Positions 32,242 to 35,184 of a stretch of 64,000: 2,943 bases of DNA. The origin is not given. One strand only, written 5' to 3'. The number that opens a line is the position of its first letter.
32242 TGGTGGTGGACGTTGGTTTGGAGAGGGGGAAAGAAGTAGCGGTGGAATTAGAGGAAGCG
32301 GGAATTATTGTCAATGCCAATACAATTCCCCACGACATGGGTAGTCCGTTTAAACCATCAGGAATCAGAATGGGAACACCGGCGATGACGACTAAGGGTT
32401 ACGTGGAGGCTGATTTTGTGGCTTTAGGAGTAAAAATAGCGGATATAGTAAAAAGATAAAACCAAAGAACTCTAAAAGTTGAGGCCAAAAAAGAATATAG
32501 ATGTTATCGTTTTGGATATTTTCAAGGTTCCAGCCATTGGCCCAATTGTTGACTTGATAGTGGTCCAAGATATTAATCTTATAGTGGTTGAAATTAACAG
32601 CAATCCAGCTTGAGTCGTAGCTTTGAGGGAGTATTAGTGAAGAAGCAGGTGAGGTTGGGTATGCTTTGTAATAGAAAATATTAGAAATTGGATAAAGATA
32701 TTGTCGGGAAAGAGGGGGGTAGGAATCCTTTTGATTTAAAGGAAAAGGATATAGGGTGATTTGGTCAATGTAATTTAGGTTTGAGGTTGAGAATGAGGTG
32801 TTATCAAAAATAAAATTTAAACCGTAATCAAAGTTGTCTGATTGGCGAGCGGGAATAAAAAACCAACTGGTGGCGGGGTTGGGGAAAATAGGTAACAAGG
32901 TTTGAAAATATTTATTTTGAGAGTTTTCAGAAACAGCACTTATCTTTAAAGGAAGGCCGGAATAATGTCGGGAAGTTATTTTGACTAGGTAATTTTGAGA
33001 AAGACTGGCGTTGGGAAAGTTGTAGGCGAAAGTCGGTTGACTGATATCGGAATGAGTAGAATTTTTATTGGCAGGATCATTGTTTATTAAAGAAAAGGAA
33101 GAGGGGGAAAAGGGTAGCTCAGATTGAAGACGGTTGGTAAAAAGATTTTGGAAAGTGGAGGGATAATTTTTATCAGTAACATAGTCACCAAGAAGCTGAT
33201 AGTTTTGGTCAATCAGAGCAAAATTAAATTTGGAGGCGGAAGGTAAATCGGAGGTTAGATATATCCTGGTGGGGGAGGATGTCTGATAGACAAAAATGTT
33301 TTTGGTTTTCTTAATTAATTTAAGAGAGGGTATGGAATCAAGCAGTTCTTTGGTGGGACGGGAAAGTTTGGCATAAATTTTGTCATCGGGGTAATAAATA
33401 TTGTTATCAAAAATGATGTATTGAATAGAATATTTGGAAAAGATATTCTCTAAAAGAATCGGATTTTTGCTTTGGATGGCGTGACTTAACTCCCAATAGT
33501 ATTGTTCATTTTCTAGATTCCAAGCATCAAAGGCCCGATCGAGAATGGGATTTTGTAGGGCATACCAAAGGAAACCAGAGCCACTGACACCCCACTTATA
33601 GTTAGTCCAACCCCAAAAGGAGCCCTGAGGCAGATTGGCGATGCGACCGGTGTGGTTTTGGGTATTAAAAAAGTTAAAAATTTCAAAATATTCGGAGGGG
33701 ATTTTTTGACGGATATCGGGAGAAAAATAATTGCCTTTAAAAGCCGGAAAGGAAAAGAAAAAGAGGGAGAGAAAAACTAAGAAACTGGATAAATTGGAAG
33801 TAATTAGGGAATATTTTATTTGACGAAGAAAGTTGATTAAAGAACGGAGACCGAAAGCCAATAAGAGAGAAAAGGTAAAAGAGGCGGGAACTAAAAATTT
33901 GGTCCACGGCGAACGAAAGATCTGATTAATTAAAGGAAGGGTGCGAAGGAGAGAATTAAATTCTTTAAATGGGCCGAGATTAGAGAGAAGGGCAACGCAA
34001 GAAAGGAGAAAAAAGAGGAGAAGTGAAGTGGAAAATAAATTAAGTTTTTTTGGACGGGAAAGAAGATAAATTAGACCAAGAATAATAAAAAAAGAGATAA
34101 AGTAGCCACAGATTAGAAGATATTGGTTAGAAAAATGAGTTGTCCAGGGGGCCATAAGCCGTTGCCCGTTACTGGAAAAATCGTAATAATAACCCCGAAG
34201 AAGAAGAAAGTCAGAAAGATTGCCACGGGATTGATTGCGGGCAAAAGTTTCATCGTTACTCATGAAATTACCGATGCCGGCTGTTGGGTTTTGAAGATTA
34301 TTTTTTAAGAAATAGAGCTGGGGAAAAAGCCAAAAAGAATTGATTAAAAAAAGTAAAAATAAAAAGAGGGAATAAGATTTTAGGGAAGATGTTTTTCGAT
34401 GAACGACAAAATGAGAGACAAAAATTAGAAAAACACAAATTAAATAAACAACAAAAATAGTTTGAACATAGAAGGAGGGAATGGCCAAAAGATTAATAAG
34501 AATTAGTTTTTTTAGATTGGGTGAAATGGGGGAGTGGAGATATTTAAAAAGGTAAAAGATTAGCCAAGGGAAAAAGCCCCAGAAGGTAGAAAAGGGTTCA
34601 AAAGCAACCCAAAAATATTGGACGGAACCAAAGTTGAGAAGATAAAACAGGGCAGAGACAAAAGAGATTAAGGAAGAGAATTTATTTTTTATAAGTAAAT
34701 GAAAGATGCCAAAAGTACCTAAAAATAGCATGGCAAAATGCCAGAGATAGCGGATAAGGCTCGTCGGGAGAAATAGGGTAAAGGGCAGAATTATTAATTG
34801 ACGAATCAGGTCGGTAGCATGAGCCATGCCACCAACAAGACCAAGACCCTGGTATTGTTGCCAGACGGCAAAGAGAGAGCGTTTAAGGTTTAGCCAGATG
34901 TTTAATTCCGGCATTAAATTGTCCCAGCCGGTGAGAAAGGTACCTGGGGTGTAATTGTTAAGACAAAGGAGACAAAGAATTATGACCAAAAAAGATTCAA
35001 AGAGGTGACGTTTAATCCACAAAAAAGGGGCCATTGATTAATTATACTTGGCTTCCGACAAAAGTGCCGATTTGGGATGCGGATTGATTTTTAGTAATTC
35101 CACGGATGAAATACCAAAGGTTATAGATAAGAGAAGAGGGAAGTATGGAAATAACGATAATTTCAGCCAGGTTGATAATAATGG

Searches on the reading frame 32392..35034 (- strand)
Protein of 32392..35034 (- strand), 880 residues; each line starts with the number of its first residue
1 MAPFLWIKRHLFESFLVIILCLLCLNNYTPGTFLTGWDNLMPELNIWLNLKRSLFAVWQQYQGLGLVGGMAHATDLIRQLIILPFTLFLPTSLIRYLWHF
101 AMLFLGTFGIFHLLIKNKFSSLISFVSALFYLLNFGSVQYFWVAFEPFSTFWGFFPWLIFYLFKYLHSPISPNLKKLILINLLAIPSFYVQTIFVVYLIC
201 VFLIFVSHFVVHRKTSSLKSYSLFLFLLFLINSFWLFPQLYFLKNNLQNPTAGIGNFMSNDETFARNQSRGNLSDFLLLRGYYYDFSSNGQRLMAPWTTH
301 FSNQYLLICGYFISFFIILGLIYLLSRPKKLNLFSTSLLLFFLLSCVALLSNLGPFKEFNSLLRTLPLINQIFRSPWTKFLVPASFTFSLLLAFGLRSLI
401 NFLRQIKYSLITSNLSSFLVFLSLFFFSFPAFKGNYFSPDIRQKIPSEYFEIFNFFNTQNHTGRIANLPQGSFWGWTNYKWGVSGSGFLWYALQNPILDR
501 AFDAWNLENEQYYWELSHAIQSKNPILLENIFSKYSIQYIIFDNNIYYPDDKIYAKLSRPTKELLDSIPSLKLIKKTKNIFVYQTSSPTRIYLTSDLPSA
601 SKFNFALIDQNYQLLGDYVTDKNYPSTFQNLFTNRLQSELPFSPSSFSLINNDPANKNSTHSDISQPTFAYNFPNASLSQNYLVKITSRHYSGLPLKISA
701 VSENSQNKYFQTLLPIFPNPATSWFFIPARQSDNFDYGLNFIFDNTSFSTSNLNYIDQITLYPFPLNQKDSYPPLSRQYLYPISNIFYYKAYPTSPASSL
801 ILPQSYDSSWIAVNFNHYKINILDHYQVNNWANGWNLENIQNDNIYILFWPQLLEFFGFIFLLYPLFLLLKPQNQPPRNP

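Call 29: find_encoding_contigs(protein=window:32392-35034:-, flank=10000, max_places=4)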
Protein window:32392-35034:- (880 aa): 14 contigs read that carry it; 2 places shown.
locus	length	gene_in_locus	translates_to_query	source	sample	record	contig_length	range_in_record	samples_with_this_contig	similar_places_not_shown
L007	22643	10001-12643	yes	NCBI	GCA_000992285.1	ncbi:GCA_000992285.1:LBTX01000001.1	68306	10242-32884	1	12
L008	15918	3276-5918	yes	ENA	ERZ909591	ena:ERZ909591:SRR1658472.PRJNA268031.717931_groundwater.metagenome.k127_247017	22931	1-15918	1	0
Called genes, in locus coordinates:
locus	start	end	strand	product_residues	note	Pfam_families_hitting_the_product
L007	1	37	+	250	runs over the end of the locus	PF00152:tRNA-synt_2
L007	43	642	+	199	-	PF00990:GGDEF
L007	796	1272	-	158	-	PF13302:Acetyltransf_3 (weak)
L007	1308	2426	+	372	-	PF00483:NTP_transferase, PF12804:NTP_transf_3 (weak), PF00132:Hexapep (weak), PF25087:GMPPB_C, PF25084:LbH_EIF2B (weak)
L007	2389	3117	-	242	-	PF00702:Hydrolase, PF13419:HAD_2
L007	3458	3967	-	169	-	PF00383:dCMP_cyt_deam_1, PF14437:MafB19-deam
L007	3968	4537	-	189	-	PF13207:AAA_17, PF13238:AAA_18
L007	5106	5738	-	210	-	-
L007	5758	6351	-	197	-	-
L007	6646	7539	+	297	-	PF00483:NTP_transferase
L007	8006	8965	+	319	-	-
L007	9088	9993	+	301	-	PF13641:Glyco_tranf_2_3 (weak), PF00535:Glycos_transf_2, PF10111:Glyco_tranf_2_2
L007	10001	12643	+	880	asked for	-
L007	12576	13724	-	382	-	PF00464:SHMT, PF00155:Aminotran_1_2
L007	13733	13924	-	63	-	-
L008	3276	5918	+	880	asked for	-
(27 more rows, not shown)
